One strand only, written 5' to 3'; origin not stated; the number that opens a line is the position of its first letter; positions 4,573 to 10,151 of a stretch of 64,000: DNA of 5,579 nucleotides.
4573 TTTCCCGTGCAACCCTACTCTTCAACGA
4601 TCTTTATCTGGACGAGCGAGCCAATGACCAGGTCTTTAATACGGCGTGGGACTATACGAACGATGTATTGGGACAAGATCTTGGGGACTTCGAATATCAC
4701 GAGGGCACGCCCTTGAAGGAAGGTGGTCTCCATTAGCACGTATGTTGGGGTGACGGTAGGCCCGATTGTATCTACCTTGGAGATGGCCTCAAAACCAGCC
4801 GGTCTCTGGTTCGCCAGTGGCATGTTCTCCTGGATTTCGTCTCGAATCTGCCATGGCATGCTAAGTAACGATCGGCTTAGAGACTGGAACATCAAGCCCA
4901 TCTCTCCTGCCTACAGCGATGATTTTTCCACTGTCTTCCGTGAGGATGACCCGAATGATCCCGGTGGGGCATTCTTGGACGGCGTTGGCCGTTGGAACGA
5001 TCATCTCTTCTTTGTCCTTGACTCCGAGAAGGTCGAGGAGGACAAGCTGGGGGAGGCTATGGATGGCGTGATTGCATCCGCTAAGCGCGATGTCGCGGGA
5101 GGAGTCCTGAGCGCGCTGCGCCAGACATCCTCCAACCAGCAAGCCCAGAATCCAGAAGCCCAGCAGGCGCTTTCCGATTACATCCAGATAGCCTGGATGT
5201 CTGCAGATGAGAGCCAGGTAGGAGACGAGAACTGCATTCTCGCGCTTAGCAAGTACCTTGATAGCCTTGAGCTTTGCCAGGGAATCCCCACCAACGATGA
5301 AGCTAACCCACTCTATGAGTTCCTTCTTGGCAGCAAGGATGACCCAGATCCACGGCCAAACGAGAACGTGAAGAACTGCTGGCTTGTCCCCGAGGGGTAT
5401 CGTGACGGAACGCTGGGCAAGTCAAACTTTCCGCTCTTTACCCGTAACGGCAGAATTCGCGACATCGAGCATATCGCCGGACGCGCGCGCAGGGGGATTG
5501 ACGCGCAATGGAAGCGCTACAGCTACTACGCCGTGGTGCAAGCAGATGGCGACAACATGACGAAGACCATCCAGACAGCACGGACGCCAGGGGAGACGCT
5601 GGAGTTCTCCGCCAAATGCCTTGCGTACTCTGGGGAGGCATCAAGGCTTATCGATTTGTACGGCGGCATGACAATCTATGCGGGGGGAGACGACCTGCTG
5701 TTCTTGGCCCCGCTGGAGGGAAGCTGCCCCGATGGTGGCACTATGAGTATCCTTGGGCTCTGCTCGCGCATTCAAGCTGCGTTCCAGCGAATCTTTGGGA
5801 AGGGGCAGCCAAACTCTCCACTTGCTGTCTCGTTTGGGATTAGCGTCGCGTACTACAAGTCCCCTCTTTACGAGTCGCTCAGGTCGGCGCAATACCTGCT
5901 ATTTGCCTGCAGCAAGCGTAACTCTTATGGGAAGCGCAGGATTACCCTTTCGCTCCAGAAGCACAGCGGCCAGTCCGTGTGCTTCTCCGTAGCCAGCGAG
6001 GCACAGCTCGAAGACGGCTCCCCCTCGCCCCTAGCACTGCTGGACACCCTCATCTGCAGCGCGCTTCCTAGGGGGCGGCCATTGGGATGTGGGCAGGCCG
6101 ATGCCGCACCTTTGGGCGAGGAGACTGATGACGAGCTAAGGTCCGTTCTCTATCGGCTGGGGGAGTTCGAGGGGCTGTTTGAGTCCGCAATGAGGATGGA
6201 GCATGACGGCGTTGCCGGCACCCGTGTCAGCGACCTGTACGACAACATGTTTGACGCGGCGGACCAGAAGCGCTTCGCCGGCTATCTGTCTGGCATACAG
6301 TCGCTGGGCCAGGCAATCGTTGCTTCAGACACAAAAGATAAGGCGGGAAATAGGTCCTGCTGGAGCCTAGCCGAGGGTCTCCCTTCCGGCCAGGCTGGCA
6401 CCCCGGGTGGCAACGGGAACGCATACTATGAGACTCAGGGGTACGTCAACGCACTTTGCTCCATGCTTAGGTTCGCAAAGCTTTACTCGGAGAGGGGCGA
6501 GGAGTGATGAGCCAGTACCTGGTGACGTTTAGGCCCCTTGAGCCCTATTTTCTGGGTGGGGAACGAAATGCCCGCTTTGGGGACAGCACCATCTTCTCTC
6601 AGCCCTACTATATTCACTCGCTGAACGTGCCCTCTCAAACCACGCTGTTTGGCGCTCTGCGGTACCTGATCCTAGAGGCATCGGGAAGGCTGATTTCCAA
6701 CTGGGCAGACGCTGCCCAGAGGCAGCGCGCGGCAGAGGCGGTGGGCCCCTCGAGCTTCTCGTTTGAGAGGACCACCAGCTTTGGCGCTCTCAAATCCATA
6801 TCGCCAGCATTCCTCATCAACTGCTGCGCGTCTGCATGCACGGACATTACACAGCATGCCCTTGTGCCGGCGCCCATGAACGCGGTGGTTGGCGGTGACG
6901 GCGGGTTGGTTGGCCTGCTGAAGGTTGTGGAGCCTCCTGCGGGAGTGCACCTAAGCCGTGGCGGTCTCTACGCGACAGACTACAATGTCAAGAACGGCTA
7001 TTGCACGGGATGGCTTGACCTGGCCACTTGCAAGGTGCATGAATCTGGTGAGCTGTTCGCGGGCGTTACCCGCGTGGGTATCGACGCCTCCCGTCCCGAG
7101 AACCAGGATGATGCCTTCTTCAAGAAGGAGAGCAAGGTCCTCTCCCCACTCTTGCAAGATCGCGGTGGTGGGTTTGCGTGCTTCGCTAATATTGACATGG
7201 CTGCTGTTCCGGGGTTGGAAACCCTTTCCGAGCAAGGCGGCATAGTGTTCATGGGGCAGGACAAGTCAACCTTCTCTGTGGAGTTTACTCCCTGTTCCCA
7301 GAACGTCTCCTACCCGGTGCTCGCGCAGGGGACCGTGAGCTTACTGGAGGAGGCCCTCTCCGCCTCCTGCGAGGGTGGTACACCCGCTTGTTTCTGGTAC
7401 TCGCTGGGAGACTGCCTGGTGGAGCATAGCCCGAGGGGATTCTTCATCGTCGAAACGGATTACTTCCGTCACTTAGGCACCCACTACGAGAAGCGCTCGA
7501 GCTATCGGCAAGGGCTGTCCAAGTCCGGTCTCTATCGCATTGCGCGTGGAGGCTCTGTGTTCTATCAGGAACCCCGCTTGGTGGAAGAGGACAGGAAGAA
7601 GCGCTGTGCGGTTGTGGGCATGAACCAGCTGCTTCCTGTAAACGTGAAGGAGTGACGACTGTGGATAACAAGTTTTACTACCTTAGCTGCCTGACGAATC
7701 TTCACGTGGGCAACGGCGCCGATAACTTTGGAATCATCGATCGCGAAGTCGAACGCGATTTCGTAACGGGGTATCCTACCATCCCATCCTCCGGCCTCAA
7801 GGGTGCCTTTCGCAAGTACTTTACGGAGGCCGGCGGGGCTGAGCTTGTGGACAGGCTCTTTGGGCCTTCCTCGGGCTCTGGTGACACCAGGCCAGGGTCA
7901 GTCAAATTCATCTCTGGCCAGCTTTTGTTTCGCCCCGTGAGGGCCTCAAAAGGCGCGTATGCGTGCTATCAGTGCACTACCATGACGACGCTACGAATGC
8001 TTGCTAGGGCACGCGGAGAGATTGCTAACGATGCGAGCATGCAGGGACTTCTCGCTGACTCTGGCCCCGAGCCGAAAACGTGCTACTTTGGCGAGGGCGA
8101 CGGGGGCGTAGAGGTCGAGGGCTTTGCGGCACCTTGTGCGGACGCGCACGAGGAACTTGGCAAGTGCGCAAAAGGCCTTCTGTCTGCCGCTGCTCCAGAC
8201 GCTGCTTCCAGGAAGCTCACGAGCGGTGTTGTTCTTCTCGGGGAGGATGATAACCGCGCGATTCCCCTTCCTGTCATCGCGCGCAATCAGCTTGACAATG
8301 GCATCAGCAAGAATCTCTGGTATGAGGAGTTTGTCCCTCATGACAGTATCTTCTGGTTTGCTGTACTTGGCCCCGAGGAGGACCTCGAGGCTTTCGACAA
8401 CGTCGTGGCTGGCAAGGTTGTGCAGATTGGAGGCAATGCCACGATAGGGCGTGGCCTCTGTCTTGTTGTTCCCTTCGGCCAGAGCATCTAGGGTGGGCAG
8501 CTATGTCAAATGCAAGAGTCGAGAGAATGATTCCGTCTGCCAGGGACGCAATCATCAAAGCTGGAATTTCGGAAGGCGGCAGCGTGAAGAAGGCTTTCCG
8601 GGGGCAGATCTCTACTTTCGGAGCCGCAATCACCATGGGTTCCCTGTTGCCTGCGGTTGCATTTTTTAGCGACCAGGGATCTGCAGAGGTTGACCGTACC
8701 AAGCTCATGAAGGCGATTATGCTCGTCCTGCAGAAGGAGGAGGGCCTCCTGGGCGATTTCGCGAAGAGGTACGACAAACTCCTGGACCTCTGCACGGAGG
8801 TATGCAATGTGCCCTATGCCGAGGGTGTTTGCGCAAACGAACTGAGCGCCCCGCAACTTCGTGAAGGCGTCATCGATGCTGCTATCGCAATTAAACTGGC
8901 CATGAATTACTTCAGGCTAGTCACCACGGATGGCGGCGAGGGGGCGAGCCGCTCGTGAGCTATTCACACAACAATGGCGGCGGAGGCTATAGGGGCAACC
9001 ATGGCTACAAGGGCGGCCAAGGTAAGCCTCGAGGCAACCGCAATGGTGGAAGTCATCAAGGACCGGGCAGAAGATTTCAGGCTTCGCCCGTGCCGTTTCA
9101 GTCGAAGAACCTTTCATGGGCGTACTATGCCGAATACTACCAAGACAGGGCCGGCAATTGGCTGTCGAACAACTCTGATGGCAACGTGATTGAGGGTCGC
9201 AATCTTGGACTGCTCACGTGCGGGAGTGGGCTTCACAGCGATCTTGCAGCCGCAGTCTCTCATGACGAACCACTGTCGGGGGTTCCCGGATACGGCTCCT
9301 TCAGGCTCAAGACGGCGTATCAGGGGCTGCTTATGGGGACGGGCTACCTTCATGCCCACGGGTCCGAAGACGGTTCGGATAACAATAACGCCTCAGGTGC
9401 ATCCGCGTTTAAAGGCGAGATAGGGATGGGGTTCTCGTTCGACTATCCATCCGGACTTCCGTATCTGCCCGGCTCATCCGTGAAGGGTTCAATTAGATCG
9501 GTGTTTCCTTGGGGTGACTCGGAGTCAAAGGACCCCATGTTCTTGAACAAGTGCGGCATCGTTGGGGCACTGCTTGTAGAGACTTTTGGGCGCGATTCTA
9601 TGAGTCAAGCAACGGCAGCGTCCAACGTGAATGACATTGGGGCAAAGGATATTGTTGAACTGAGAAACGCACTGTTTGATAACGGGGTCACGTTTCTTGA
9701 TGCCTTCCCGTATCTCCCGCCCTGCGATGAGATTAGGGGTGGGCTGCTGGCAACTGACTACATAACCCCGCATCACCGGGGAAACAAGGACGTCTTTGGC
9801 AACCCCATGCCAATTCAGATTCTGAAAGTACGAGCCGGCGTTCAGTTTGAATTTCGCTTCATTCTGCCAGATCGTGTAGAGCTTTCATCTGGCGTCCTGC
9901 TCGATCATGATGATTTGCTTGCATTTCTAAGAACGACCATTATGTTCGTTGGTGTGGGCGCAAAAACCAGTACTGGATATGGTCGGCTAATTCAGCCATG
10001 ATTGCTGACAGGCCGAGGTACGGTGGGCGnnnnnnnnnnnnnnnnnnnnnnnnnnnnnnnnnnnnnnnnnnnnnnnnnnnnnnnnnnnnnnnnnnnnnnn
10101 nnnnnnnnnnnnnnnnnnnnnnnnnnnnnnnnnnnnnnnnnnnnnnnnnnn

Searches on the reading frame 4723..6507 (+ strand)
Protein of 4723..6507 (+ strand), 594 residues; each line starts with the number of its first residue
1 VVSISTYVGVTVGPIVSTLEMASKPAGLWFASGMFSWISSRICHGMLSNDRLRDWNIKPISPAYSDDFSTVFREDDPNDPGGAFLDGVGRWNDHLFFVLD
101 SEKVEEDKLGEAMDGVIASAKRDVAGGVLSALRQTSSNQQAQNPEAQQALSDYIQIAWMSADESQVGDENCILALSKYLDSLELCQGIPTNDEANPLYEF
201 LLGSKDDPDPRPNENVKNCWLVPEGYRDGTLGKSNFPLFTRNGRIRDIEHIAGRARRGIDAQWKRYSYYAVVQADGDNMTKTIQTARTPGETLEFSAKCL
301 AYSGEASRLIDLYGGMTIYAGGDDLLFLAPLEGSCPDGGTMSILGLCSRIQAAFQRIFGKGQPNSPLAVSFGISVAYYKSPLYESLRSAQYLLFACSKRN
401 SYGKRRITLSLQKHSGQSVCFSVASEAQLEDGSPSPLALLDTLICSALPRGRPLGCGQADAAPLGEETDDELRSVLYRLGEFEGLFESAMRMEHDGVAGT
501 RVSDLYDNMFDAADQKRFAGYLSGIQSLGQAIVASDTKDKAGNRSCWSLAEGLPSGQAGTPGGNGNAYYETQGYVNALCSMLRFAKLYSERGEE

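Call 71: search_protein_families(library=pfam, proteins=[window:4723-6507:+], max_evalue=0.00001)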
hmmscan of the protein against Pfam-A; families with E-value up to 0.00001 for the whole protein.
window:4723-6507:+ (594 aa): 1 family
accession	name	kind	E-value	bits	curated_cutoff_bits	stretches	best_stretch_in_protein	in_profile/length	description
PF22335.1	Cas10-Cmr2_palm2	-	1.3e-23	84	27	1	268-401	1-127/133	Cas10/Cmr2, second palm domain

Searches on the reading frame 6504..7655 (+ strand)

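Call 71: search_protein_families(library=pfam, proteins=[window:6504-7655:+], max_evalue=0.00001)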
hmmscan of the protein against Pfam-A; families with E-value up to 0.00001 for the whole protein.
window:6504-7655:+ (383 aa): 1 family
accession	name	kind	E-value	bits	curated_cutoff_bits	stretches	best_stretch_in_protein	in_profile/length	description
PF09700.15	Cas_Cmr3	-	9e-06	25.8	21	0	36-142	24-112/367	CRISPR-associated protein (Cas_Cmr3)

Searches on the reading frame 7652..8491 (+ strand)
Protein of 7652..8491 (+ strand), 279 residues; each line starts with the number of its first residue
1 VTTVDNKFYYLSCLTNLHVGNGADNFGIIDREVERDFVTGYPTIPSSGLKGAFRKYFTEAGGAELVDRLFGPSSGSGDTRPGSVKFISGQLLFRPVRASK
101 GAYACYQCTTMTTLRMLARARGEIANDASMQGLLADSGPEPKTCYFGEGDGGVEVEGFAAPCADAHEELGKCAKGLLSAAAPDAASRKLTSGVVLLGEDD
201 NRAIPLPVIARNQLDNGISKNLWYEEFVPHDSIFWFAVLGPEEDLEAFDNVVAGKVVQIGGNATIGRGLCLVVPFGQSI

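Call 71: search_protein_families(library=pfam, proteins=[window:7652-8491:+], max_evalue=0.00001)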
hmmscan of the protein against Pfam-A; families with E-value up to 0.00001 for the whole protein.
window:7652-8491:+ (279 aa): 1 family
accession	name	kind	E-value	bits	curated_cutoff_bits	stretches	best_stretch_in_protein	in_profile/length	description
PF03787.20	RAMPs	-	1.2e-15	58.9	22.1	1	11-270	2-188/189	RAMP superfamily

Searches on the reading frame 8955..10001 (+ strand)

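Call 71: search_protein_families(library=pfam, proteins=[window:8955-10001:+], max_evalue=0.00001)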
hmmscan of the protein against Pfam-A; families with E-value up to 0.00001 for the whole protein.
window:8955-10001:+ (348 aa): 1 family
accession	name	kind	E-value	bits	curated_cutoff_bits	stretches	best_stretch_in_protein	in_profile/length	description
PF03787.20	RAMPs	-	1.8e-12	48.6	22.1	1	130-345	13-188/189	RAMP superfamily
